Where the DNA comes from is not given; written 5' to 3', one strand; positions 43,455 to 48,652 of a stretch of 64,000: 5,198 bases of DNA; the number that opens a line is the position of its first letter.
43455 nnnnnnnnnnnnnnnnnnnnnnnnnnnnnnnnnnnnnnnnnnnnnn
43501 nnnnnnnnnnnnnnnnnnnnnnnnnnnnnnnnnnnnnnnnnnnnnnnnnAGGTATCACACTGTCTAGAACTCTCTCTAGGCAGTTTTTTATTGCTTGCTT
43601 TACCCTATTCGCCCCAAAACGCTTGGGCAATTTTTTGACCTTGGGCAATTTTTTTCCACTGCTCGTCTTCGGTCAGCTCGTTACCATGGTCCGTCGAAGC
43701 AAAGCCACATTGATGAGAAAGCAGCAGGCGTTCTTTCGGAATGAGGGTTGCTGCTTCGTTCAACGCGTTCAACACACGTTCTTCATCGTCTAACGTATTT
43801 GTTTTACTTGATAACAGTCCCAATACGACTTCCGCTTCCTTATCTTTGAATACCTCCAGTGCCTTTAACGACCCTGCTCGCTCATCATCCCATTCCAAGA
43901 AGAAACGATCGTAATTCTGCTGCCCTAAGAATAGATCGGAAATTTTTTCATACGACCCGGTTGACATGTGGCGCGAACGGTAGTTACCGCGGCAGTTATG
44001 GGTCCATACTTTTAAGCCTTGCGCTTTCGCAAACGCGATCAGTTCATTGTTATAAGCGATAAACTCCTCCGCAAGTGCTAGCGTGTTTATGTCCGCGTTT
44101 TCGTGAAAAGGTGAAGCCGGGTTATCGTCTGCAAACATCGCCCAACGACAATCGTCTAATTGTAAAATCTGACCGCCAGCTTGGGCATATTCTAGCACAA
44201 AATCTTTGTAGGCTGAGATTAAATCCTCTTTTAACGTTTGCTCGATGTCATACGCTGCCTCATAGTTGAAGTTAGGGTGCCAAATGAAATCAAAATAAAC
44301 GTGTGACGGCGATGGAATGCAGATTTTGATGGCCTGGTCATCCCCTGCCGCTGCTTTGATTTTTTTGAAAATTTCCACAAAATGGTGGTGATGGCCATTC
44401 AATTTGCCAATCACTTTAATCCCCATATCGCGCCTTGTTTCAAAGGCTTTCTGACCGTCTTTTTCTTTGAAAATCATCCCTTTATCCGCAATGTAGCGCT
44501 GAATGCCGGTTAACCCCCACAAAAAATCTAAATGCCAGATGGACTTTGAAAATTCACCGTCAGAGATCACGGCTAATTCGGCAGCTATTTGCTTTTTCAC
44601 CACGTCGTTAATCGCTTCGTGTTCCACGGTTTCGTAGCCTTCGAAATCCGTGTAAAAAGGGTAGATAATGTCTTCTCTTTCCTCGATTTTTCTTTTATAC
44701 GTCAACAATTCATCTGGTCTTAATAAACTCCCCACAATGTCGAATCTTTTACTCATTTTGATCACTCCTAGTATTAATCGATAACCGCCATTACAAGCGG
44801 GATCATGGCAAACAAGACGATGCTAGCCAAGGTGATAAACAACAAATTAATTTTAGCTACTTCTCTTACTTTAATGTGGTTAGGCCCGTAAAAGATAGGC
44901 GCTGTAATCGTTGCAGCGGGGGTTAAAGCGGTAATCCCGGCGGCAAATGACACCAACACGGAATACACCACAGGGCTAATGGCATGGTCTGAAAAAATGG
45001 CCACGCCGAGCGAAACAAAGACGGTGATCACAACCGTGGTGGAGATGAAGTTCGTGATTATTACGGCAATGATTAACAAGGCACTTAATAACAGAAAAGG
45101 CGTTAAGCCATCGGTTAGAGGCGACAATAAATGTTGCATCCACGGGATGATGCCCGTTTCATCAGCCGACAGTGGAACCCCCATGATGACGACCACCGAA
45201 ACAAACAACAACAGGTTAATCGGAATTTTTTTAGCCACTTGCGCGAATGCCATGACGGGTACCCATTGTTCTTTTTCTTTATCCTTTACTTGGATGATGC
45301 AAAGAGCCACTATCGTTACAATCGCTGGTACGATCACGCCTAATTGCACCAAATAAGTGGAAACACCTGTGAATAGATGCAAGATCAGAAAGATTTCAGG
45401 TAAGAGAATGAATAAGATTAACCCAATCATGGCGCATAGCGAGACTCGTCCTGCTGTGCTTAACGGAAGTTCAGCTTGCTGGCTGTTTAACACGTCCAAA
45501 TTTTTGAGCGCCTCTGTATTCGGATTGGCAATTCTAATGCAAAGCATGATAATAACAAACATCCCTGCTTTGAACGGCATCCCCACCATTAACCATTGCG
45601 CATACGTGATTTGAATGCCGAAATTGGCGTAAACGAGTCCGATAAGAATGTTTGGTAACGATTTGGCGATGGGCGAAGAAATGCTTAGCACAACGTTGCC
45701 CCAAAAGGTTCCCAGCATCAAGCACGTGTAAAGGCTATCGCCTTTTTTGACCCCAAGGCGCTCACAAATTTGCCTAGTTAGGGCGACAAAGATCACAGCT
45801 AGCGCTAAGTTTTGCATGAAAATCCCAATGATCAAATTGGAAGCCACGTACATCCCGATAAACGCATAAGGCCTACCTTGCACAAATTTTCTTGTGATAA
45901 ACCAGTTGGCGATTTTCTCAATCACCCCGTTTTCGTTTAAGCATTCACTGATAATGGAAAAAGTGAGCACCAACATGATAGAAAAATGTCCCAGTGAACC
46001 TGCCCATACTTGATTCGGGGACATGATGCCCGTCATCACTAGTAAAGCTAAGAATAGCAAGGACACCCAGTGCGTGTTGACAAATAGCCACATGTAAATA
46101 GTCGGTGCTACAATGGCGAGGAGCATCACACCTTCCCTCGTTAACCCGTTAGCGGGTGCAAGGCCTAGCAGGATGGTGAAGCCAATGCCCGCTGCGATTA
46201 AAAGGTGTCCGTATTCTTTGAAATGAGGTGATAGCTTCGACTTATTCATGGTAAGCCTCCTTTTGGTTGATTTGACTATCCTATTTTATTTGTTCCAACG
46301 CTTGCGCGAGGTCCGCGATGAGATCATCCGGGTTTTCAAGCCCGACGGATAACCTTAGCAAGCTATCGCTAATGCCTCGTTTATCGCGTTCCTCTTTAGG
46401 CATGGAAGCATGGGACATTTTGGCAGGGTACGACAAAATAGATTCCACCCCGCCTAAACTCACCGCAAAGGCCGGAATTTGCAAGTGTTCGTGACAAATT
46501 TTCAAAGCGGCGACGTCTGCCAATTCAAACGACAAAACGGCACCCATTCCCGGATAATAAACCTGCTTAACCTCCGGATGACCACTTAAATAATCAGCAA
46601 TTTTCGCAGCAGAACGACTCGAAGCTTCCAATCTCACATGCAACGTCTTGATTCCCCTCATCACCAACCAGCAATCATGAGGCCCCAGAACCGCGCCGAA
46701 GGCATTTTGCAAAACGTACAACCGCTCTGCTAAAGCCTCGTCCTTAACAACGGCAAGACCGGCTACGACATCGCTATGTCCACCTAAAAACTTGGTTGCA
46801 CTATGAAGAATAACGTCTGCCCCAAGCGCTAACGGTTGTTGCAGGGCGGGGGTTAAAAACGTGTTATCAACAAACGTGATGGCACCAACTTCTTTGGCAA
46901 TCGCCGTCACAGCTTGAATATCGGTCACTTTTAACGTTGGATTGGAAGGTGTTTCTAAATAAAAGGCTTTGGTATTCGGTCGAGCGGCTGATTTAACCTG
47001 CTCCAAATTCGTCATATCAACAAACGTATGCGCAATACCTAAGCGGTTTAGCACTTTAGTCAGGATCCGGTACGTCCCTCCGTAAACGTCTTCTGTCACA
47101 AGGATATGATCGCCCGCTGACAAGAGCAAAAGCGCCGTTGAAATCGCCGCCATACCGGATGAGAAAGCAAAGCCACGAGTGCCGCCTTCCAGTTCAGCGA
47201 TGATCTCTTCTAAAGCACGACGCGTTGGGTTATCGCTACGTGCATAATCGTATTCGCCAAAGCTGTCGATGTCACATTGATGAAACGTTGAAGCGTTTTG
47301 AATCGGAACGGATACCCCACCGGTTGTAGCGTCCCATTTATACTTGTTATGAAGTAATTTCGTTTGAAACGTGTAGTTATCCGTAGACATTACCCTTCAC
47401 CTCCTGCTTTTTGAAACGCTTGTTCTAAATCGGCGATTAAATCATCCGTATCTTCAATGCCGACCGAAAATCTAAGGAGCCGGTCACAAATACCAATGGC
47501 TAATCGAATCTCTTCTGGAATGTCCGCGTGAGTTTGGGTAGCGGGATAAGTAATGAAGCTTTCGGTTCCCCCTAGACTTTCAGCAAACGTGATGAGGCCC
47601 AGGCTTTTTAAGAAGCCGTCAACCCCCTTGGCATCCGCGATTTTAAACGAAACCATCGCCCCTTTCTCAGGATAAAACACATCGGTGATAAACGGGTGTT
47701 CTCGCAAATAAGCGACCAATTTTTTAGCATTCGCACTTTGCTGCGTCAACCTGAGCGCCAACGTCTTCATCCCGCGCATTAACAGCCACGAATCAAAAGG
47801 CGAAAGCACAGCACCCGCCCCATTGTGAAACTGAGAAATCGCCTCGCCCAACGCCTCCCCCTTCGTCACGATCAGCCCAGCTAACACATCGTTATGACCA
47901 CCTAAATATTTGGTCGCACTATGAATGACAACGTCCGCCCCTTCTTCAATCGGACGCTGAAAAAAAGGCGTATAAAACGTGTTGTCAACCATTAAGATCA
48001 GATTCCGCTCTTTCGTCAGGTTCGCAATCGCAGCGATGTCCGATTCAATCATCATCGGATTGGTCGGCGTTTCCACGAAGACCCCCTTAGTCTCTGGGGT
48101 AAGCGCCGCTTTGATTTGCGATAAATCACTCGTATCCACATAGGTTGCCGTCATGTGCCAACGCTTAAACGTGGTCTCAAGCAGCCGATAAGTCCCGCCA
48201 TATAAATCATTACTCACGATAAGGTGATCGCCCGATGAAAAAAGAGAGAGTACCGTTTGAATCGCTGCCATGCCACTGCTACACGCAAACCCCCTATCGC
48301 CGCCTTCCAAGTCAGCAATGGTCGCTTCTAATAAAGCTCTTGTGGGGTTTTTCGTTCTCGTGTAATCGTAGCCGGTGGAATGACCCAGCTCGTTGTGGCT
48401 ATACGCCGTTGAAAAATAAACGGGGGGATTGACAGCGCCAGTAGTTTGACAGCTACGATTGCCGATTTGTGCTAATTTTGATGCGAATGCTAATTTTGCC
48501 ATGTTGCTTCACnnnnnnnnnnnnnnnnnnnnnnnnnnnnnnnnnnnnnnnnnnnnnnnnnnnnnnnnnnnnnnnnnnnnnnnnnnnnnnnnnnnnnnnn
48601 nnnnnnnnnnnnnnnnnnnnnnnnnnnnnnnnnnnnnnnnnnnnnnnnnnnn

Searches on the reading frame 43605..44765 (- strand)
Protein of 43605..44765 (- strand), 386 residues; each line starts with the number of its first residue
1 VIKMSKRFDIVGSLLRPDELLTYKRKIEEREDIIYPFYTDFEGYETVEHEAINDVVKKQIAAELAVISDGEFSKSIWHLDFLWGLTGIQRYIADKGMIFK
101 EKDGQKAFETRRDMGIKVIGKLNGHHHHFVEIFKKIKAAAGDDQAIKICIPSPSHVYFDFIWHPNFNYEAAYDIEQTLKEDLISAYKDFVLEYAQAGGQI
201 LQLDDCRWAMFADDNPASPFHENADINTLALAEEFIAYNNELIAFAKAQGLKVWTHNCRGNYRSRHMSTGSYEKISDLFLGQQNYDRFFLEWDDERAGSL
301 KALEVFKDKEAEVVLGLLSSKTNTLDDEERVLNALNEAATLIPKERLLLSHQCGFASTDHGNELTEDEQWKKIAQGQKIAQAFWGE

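Call 79: search_protein_families(library=pfam, proteins=[window:43605-44765:-], max_evalue=0.0001)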
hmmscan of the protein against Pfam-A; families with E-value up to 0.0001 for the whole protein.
window:43605-44765:- (386 aa): 1 family
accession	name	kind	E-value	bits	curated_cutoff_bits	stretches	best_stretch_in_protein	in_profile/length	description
PF01717.24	Meth_synt_2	-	3.7e-07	30.2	21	0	181-358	151-306/324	Cobalamin-independent synthase, Catalytic domain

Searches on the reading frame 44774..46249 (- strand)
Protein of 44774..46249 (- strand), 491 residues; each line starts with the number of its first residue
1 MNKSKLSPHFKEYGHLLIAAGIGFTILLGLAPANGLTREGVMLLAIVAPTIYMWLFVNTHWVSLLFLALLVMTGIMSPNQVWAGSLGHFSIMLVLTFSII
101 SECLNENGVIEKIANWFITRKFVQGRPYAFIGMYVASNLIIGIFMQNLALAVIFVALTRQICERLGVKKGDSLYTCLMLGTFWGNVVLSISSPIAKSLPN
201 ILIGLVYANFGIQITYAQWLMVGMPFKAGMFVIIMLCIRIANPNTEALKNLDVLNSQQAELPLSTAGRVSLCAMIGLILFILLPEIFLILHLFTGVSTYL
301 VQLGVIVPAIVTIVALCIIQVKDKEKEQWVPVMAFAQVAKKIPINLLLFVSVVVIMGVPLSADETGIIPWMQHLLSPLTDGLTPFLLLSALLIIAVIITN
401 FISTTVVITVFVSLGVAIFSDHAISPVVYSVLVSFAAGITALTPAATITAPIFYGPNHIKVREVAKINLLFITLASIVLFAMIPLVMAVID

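Call 79: search_protein_families(library=pfam, proteins=[window:44774-46249:-], max_evalue=0.0001)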
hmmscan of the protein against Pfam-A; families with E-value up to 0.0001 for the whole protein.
window:44774-46249:- (491 aa): 1 family
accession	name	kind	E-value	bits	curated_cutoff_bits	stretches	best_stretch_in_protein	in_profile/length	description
PF03600.22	CitMHS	-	1.4e-14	54.4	31.9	1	53-413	8-312/336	Citrate transporter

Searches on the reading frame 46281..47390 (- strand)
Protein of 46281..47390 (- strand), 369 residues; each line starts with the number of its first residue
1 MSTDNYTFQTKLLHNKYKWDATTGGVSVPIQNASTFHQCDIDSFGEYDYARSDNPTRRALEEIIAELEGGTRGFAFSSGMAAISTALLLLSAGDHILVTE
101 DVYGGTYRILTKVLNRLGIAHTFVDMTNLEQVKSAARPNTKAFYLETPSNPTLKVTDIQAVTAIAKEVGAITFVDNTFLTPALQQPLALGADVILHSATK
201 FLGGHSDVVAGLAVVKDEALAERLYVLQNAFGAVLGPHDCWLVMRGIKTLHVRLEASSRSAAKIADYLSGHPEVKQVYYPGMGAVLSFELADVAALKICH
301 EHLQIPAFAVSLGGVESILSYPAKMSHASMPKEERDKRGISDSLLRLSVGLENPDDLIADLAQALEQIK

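Call 79: search_protein_families(library=pfam, proteins=[window:46281-47390:-], max_evalue=0.0001)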
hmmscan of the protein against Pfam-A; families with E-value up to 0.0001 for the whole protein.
window:46281-47390:- (369 aa): 3 families
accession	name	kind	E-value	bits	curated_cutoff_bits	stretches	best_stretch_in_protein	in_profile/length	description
PF01053.26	Cys_Met_Meta_PP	-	1.6e-138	461.9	27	1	9-366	1-381/381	Cys/Met metabolism PLP-dependent enzyme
PF00155.27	Aminotran_1_2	-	7.8e-06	25.7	19.7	1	60-182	47-192/361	Aminotransferase class I and II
PF00266.25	Aminotran_5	-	3.1e-05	23.6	21.5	1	79-203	75-204/371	Aminotransferase class-V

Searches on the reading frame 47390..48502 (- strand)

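Call 79: search_protein_families(library=pfam, proteins=[window:47390-48502:-], max_evalue=0.0001)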
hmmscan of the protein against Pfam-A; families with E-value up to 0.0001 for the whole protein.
window:47390-48502:- (370 aa): 2 families
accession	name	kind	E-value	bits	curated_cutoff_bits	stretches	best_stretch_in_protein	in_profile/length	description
PF01053.26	Cys_Met_Meta_PP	-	5.8e-135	450.1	27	1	9-364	3-381/381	Cys/Met metabolism PLP-dependent enzyme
PF00155.27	Aminotran_1_2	-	1.9e-06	27.8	19.7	1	58-183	47-195/361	Aminotransferase class I and II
